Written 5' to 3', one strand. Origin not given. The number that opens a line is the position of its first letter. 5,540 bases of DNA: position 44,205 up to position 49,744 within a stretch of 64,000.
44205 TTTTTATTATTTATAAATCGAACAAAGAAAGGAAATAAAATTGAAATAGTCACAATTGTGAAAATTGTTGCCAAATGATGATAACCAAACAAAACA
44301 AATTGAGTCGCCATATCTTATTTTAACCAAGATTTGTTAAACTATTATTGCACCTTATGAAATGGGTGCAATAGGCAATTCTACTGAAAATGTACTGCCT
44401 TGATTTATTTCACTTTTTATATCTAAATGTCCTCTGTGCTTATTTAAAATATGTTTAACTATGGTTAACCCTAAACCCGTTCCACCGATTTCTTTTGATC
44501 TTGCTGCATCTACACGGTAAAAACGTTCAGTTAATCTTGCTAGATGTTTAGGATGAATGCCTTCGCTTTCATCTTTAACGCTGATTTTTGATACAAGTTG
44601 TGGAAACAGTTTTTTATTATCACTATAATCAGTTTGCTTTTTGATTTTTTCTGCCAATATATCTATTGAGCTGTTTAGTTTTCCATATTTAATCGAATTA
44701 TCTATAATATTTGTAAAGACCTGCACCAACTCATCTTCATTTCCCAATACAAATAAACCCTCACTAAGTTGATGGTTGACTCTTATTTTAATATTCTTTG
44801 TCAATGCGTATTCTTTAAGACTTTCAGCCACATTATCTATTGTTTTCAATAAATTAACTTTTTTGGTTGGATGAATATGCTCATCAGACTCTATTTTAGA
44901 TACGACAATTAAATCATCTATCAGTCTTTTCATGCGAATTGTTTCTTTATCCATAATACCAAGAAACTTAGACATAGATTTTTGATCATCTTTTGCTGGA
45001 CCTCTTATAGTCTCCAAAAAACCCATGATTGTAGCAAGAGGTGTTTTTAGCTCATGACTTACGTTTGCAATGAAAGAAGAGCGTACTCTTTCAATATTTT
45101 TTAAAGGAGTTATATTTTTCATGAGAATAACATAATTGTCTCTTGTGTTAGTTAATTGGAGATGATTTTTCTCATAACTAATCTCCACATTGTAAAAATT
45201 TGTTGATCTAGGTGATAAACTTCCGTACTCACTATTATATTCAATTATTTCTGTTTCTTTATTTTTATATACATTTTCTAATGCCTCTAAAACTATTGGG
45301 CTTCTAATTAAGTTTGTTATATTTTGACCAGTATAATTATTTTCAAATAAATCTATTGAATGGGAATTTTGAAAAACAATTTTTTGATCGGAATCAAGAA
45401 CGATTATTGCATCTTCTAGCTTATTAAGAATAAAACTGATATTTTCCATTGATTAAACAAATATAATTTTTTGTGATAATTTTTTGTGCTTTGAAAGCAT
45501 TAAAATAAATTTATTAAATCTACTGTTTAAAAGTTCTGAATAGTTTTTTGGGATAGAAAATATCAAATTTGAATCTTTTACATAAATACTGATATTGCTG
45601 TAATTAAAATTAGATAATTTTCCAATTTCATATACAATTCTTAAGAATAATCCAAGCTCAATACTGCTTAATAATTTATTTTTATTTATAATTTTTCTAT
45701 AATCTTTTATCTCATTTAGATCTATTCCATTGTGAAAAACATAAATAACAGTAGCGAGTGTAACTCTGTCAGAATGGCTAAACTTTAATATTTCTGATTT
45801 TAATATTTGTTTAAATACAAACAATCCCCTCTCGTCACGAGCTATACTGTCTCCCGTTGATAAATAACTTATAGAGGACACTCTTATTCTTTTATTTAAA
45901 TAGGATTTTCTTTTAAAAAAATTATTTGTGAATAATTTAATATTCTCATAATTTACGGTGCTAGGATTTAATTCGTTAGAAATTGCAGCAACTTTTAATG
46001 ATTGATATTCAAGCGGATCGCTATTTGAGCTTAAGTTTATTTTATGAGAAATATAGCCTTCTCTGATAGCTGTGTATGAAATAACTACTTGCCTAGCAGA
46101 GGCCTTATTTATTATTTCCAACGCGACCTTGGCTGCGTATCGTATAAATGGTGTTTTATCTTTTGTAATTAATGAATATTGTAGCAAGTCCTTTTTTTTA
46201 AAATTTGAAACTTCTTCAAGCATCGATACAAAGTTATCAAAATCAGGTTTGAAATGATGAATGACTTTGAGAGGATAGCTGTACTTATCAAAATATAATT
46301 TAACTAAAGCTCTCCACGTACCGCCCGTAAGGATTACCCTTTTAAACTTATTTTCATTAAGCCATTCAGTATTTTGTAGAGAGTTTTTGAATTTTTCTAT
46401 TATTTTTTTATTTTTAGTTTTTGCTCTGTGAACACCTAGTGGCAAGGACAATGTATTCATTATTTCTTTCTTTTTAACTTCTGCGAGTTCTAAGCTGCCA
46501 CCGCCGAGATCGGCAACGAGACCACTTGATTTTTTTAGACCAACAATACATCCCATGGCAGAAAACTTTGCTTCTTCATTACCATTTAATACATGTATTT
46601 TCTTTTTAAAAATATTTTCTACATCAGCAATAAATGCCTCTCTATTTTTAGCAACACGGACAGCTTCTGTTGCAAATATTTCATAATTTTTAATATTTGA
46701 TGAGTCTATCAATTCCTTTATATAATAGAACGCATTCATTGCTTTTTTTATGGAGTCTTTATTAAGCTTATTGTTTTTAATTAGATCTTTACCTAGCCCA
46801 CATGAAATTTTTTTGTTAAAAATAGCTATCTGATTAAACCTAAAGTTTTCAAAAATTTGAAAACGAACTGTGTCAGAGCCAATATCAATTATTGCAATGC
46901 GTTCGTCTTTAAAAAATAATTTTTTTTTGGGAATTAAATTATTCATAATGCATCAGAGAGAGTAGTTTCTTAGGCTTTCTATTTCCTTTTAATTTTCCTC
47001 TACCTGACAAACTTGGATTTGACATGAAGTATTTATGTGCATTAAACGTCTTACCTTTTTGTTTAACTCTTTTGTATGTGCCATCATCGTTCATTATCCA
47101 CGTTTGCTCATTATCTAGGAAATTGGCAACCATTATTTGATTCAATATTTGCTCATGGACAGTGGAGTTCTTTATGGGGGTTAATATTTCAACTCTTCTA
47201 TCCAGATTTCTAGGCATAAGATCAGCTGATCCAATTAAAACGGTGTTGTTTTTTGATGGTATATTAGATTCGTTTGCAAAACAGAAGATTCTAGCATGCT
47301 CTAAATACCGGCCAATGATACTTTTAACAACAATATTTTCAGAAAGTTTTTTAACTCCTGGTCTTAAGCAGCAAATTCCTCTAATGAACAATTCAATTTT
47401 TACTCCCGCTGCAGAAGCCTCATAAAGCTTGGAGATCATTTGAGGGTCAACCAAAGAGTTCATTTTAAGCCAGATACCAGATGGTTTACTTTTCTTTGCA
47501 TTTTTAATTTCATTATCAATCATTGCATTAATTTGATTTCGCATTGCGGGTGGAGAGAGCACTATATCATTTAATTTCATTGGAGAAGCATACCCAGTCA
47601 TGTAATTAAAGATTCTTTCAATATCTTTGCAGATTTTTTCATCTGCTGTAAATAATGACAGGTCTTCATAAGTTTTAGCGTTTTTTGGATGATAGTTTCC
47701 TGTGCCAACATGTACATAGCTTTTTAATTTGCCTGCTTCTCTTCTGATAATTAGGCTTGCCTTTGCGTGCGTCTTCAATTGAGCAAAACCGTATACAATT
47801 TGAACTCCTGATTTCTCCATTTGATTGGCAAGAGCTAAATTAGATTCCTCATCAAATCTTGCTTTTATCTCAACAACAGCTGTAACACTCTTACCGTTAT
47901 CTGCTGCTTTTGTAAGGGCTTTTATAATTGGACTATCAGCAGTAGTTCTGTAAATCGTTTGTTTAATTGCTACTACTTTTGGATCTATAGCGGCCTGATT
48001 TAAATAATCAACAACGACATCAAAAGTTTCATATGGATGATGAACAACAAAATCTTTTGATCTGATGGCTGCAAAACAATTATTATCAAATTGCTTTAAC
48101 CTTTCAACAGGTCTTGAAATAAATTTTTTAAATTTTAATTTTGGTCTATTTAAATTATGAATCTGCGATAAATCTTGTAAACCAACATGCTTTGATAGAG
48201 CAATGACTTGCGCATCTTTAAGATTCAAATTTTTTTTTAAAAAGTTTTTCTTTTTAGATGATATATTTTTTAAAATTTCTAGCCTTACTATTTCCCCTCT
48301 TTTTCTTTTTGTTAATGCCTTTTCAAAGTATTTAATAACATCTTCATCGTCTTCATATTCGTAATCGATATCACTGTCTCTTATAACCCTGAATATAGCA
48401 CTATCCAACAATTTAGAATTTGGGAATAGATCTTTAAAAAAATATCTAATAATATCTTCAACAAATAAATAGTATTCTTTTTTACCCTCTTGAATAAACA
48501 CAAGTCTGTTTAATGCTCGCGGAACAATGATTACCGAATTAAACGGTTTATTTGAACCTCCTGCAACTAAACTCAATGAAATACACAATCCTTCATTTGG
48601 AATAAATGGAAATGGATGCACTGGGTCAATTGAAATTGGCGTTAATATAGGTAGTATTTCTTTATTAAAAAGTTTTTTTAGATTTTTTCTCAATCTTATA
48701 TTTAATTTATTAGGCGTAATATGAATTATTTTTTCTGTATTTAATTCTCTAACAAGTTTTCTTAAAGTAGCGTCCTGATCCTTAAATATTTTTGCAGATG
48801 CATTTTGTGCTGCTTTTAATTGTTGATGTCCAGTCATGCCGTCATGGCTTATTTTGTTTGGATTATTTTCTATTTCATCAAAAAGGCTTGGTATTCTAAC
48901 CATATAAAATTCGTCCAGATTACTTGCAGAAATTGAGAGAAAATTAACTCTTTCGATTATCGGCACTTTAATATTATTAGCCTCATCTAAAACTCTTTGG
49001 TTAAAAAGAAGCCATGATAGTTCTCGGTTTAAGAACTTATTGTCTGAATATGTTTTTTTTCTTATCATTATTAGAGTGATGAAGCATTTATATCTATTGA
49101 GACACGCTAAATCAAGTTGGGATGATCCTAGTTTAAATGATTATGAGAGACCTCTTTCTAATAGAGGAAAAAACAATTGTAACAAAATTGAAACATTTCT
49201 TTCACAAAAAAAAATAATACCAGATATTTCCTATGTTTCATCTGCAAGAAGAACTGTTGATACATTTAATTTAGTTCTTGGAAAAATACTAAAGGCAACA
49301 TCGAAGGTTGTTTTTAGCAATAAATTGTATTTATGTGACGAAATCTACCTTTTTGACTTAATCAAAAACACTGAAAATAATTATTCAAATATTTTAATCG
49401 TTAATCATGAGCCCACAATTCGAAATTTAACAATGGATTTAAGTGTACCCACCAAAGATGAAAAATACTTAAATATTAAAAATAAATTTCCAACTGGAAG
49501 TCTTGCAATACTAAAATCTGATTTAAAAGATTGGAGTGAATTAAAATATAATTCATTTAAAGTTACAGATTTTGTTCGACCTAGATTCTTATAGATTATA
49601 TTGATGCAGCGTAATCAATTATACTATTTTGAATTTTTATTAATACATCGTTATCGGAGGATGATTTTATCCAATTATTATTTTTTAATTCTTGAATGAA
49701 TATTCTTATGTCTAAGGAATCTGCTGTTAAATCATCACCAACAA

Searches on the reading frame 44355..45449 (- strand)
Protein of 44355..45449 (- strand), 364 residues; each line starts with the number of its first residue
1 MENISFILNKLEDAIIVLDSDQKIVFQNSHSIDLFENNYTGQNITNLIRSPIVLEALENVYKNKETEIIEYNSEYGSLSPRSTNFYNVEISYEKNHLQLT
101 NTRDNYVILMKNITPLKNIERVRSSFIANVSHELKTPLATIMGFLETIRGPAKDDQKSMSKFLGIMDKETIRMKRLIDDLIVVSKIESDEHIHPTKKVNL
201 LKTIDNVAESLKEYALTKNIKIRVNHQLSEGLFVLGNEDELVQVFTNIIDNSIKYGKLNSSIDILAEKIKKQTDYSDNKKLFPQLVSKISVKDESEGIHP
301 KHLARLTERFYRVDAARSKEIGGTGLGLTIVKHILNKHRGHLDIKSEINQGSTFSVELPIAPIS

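Call 13: search_protein_families(library=ncbifam, proteins=[window:44355-45449:-], max_evalue=0.00001)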
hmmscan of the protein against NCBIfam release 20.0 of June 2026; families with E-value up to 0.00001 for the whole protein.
window:44355-45449:- (364 aa): 76 families (the best 25 are shown)
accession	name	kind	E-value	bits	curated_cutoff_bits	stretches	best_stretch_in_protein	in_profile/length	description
TIGR02966.1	phoR_proteo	equivalog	7.9e-86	288.1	334.2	1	5-357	9-332/333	phosphate regulon sensor histidine kinase PhoR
NF046044.1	PnpS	equivalog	5.8e-81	272.5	400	1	3-359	56-390/390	two-component system histidine kinase PnpS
NF033092.0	HK_WalK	equivalog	8.8e-60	202.9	725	1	4-360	260-594/594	cell wall metabolism sensor histidine kinase WalK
NF008235.0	PRK11006.1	equivalog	2.1e-56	191.7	390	1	10-359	106-422/431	phosphate regulon sensor histidine kinase PhoR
NF041735.1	hist_kin_RppB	equivalog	1.4e-49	169.1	400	1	121-359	214-438/438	two-component system sensor histidine kinase RppB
NF045911.1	TCSHisKinNblS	equivalog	4.6e-48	164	1000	1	8-360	272-620/621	two-component system sensor histidine kinase NblS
NF047874.1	MASE3_PAS_HK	subfamily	3.4e-44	151.7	560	1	5-360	268-625/655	MASE3 domain-containing sensor histidine kinase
NF053855.1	HisKinPhoRBctds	equivalog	1.3e-42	146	500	1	53-355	285-578/583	two-component system sensor histidine kinase PhoR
NF033093.1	HK_VicK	exception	1e-37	129.9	680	1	105-359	191-434/448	cell wall metabolism sensor histidine kinase VicK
NF012163.2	BaeS_SmeS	equivalog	1.8e-36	126.1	500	1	116-353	233-451/457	sensor histidine kinase efflux regulator BaeS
NF033091.0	HK_VanS_ACDEFG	equivalog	1.8e-35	122.5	400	1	116-359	67-293/293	vancomycin resistance histidine kinase VanS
NF008312.0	PRK11100.1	equivalog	1.5e-34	119.7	356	1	125-360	258-474/477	two-component system sensor histidine kinase CreC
NF007837.0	PRK10549.1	equivalog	2.8e-34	118.7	603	1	116-360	233-458/466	envelope stress sensor histidine kinase BaeS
NF041210.1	his_kin_PieS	equivalog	4.9e-33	114.8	850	1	116-360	243-470/474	two component system sensor histidine kinase PieS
NF040691.1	MtrAB_MtrB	equivalog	6.9e-33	114.4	450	1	109-360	257-492/507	MtrAB system histidine kinase MtrB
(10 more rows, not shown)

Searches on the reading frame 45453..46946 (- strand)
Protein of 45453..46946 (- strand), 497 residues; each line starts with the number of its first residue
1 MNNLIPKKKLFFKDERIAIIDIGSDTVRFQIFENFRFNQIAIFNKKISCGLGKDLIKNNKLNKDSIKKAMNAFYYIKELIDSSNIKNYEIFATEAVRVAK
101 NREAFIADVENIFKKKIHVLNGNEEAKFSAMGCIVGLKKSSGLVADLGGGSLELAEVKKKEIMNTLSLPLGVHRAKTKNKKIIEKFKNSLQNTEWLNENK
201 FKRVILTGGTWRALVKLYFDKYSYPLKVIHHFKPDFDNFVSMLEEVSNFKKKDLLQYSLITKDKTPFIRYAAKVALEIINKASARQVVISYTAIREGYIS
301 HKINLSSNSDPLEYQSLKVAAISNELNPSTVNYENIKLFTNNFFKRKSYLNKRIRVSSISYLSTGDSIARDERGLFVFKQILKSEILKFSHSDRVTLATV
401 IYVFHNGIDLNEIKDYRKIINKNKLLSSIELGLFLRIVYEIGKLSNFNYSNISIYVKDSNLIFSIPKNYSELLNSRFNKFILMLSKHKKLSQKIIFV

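Call 14: search_protein_families(library=ncbifam, proteins=[window:45453-46946:-], max_evalue=0.00001)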
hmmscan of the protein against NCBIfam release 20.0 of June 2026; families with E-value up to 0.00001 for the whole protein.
window:45453-46946:- (497 aa): 3 families
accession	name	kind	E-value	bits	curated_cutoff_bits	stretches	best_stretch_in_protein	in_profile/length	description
TIGR03706.1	exo_poly_only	exception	7.6e-67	225.7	307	1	16-302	1-298/300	exopolyphosphatase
NF008260.0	PRK11031.1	equivalog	1.4e-13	50.7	624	1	18-172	9-164/496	guanosine-5'-triphosphate,3'-diphosphate diphosphatase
NF008108.0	PRK10854.1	equivalog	3.1e-13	48.8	864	1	14-155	10-152/513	exopolyphosphatase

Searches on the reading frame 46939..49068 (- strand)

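Call 14: search_protein_families(library=ncbifam, proteins=[window:46939-49068:-], max_evalue=0.00001)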
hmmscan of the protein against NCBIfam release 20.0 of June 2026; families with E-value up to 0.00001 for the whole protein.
window:46939-49068:- (709 aa): 12 families
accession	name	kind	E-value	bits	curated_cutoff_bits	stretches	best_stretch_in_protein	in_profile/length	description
NF003919.0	PRK05443.1-4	equivalog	9.1e-296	982.9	908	1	6-703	22-723/730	RNA degradosome polyphosphate kinase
TIGR03705.1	poly_P_kin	equivalog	5.6e-257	854.5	465.85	1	12-683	2-672/673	polyphosphate kinase 1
NF003921.0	PRK05443.2-2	subfamily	3.7e-246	819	701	1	5-684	16-693/707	RNA degradosome polyphosphate kinase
NF003920.0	PRK05443.2-1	equivalog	7.1e-221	735.3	935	1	4-685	4-689/719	RNA degradosome polyphosphate kinase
NF003922.0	PRK05443.2-3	equivalog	1.3e-215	717.7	981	1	5-676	45-716/735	RNA degradosome polyphosphate kinase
NF003918.0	PRK05443.1-2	subfamily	8.5e-209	695.1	691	1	5-682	10-690/697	RNA degradosome polyphosphate kinase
NF003924.0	PRK05443.3-2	equivalog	4.6e-181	603.7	1058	1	8-681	5-668/699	RNA degradosome polyphosphate kinase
NF003927.0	PRK05443.3-6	equivalog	3.5e-170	567.8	1042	1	13-683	8-677/717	RNA degradosome polyphosphate kinase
NF003917.0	PRK05443.1-1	subfamily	6.7e-150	500.7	470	1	9-672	4-665/689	RNA degradosome polyphosphate kinase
NF003923.0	PRK05443.3-1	equivalog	1.1e-135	453.6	1116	1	9-661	4-659/692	RNA degradosome polyphosphate kinase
NF003926.0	PRK05443.3-4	equivalog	1.9e-128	429.7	1391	1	10-682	2-668/675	RNA degradosome polyphosphate kinase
NF003925.0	PRK05443.3-3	equivalog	4.1e-121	405.3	707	1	2-676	2-675/688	RNA degradosome polyphosphate kinase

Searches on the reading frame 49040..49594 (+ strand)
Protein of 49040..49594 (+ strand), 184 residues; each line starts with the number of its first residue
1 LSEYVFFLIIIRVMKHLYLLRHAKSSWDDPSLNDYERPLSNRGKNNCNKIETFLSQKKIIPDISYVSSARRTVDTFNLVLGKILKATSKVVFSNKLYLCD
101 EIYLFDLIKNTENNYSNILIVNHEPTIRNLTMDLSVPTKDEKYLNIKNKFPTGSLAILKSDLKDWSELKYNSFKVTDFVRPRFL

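Call 14: search_protein_families(library=ncbifam, proteins=[window:49040-49594:+], max_evalue=0.00001)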
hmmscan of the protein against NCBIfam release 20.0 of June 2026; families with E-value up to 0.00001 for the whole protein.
window:49040-49594:+ (184 aa): 4 families
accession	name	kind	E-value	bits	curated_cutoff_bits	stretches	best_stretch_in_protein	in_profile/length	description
TIGR00249.1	sixA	equivalog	5.1e-12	45.9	74.5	1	16-143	2-127/154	phosphohistidine phosphatase SixA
TIGR01258.1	pgm_1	subfamily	5e-08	32.6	81.7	1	16-85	2-73/245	2,3-bisphosphoglycerate-dependent phosphoglycerate mutase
NF010718.0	PRK14120.1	equivalog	1.2e-07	31.3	366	1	13-82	3-74/249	phosphoglyceromutase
NF010713.0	PRK14115.1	equivalog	6.7e-07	28.8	305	0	14-85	1-74/248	2,3-diphosphoglycerate-dependent phosphoglycerate mutase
